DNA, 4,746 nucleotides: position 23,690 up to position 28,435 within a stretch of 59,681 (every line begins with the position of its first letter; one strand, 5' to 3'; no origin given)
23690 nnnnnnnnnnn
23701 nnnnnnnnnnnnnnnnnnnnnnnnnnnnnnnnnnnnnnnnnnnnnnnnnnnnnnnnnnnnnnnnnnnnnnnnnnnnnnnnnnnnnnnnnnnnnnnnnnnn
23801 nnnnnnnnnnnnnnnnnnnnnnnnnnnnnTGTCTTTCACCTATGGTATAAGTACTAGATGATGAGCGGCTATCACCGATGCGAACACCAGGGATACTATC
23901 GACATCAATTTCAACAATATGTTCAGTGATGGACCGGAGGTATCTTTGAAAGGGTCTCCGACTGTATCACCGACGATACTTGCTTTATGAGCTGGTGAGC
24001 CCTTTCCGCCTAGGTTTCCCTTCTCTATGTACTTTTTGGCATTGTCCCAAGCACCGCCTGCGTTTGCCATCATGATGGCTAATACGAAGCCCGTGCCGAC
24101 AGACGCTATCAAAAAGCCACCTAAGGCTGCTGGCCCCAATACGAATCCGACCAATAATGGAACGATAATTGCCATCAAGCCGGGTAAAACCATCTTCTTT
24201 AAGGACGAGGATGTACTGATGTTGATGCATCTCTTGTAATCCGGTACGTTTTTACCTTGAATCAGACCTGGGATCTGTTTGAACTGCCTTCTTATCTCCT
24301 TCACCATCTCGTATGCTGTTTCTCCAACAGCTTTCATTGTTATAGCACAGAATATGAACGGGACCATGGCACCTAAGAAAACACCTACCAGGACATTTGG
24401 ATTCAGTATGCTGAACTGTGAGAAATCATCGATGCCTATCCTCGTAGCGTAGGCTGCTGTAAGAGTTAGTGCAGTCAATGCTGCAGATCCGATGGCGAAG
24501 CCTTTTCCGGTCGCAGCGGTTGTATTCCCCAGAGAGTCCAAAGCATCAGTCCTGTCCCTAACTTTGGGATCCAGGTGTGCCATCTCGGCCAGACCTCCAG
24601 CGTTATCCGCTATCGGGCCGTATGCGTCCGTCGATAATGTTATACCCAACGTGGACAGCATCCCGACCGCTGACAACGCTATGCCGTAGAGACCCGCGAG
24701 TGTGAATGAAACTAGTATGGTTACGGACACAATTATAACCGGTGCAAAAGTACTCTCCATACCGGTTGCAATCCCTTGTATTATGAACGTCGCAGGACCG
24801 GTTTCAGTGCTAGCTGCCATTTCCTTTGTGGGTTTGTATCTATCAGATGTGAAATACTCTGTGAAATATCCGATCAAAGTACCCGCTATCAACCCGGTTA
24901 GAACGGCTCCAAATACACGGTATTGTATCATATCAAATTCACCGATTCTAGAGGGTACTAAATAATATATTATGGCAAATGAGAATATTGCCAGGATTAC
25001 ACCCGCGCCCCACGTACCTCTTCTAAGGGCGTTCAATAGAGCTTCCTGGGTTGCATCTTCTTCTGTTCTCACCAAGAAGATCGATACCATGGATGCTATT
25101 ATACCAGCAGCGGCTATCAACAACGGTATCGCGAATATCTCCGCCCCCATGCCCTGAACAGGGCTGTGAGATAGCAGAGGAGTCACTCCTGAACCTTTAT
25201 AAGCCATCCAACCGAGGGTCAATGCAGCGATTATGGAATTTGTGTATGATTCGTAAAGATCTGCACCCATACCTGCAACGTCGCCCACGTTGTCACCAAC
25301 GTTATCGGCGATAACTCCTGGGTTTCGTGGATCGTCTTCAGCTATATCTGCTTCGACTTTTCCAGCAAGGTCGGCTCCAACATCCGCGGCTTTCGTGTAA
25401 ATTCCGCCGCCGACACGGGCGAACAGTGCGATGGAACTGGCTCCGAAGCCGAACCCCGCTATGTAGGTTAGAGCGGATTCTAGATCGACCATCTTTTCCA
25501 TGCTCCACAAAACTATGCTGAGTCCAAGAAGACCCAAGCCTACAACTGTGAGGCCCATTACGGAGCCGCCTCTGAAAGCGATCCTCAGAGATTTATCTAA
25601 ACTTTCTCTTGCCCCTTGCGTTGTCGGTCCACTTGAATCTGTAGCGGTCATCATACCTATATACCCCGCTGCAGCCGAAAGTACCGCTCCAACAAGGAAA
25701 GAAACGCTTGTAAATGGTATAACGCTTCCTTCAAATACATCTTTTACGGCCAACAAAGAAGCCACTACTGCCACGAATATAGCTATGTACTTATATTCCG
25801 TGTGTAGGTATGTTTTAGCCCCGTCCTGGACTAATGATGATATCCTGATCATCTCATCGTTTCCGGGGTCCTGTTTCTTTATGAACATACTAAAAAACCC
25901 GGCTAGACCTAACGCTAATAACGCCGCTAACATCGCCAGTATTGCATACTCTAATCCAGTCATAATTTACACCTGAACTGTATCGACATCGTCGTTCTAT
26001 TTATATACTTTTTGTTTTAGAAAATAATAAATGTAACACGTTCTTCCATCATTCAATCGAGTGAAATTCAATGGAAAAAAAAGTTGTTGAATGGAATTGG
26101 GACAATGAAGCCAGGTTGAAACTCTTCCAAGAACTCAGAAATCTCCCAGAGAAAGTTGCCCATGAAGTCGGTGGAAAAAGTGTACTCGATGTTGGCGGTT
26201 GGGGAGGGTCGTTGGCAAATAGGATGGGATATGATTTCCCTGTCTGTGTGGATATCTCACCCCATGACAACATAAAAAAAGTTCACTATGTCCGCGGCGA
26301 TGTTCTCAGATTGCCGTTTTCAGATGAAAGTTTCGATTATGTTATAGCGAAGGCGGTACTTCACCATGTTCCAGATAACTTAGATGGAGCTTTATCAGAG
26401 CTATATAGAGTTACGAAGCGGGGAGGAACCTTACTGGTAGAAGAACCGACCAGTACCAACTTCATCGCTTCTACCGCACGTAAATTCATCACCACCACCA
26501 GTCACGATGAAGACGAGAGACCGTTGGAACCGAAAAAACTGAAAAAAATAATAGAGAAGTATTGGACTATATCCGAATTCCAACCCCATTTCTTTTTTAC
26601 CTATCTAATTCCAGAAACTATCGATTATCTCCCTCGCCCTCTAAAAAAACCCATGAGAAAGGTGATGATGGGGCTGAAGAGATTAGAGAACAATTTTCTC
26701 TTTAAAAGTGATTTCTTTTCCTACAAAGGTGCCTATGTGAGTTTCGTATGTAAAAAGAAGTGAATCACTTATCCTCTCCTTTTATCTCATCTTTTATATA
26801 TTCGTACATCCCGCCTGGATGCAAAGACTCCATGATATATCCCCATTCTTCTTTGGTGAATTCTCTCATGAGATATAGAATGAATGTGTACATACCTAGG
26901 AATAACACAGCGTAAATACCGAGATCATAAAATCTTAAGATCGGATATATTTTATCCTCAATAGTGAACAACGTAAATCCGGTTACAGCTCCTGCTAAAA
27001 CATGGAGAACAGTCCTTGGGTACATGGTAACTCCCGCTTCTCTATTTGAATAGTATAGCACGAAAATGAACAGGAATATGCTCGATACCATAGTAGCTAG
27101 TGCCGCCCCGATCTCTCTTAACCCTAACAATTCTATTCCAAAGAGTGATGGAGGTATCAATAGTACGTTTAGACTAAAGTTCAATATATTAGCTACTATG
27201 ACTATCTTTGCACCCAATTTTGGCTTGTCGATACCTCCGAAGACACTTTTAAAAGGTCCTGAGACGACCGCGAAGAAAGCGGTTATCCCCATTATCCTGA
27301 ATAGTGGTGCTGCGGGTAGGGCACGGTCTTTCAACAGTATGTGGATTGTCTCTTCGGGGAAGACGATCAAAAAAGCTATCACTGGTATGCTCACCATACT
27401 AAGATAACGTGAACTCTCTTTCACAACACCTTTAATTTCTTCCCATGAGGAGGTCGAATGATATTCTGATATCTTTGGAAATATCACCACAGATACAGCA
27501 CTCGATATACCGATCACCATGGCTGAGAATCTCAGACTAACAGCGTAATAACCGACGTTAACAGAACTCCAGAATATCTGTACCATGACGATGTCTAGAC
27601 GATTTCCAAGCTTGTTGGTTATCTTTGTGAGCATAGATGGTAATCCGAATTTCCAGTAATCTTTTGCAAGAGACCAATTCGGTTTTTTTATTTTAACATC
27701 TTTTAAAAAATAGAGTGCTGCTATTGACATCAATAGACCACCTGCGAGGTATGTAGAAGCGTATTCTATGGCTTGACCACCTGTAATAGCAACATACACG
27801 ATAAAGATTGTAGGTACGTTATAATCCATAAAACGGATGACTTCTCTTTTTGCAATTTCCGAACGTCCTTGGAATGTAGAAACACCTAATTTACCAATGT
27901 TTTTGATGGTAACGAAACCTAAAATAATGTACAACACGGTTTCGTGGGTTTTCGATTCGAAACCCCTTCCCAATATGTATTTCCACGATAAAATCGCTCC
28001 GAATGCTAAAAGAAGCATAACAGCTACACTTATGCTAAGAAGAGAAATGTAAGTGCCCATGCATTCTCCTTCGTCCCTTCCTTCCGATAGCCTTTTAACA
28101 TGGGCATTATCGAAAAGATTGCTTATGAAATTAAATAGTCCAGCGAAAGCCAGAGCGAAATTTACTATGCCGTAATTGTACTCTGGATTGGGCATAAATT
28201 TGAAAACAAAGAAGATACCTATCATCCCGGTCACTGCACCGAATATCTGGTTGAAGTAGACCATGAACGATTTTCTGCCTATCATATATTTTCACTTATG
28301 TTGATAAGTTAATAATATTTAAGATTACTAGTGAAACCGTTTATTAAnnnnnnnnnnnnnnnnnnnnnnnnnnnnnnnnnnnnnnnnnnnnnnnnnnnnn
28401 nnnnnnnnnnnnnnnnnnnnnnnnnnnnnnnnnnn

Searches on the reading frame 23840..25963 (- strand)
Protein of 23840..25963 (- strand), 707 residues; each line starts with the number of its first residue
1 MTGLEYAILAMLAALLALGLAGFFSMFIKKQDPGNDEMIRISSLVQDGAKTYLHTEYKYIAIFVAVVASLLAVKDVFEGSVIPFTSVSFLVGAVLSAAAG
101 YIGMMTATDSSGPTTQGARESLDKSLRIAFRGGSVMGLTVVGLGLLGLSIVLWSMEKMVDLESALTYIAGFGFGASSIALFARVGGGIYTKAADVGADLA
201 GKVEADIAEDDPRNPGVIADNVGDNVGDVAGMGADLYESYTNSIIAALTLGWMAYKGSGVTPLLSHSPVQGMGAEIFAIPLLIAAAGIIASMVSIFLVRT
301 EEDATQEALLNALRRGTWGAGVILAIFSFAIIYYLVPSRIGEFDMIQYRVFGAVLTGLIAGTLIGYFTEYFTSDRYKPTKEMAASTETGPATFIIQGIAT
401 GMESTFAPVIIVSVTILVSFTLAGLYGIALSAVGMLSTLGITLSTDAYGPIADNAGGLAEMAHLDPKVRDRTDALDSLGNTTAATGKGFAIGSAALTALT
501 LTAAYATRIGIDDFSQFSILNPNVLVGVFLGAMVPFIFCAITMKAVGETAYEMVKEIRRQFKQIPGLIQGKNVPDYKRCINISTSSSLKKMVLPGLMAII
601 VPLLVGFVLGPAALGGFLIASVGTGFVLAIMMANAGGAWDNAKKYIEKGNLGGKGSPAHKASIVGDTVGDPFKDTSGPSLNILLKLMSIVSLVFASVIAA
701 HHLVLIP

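Call 37: search_protein_families(library=pfam, proteins=[window:23840-25963:-], max_evalue=0.001)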
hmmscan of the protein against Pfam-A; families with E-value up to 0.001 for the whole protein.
window:23840-25963:- (707 aa): 1 family
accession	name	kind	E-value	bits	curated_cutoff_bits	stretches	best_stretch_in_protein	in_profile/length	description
PF03030.21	H_PPase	-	2.3e-269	895.9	29.7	1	16-694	2-645/645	Inorganic H+ pyrophosphatase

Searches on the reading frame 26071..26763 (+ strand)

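Call 37: search_protein_families(library=pfam, proteins=[window:26071-26763:+], max_evalue=0.001)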
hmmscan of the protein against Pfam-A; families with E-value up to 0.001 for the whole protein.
window:26071-26763:+ (230 aa): 8 families
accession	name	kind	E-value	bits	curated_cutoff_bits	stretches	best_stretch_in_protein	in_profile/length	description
PF08241.18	Methyltransf_11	-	3.1e-15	57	21.2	1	57-122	21-94/95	Methyltransferase domain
PF13649.12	Methyltransf_25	-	3e-11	44.3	27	1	58-119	25-97/97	Methyltransferase domain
PF13847.12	Methyltransf_31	-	8.4e-10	38.9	27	1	66-138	51-117/145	Methyltransferase domain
PF13489.12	Methyltransf_23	-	9.9e-10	38.8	27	1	24-130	11-123/164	Methyltransferase domain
PF01209.24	Ubie_methyltran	-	3.3e-08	33.6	20.1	1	68-126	97-154/233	ubiE/COQ5 methyltransferase family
PF08242.18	Methyltransf_12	-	3.7e-07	31.2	30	1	68-121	45-98/98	Methyltransferase domain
PF05148.21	Methyltransf_8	-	2.1e-05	24.9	27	1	23-129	61-162/219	Hypothetical methyltransferase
PF20922.3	Anamorsin_N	-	0.00054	20.1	27.1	1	83-131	47-95/163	Anamorsin, N-terminal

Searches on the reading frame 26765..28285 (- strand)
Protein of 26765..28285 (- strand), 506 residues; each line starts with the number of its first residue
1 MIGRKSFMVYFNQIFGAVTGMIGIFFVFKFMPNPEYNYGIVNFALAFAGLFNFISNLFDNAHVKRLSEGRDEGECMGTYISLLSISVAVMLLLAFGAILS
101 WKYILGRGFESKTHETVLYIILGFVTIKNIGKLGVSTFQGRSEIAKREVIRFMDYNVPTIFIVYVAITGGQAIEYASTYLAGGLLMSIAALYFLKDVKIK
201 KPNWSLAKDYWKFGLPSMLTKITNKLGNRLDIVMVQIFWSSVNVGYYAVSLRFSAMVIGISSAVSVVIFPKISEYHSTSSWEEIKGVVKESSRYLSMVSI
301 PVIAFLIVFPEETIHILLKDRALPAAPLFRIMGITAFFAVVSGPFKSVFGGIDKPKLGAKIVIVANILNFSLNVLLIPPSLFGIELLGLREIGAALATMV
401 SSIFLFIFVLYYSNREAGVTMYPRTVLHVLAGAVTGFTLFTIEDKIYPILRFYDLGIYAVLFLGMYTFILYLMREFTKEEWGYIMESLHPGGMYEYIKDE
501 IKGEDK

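Call 37: search_protein_families(library=pfam, proteins=[window:26765-28285:-], max_evalue=0.001)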
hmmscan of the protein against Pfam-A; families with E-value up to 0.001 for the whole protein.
window:26765-28285:- (506 aa): 3 families
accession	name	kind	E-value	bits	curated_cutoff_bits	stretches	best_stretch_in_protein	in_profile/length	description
PF13440.11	Polysacc_synt_3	-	3.7e-18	66.2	23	1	37-322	10-288/293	Polysaccharide biosynthesis protein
PF01554.23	MatE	-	6.4e-11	42.6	24.9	1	216-375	1-161/161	MatE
PF03023.19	MurJ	-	1.6e-10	40.6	27.4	1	156-434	138-419/451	Lipid II flippase MurJ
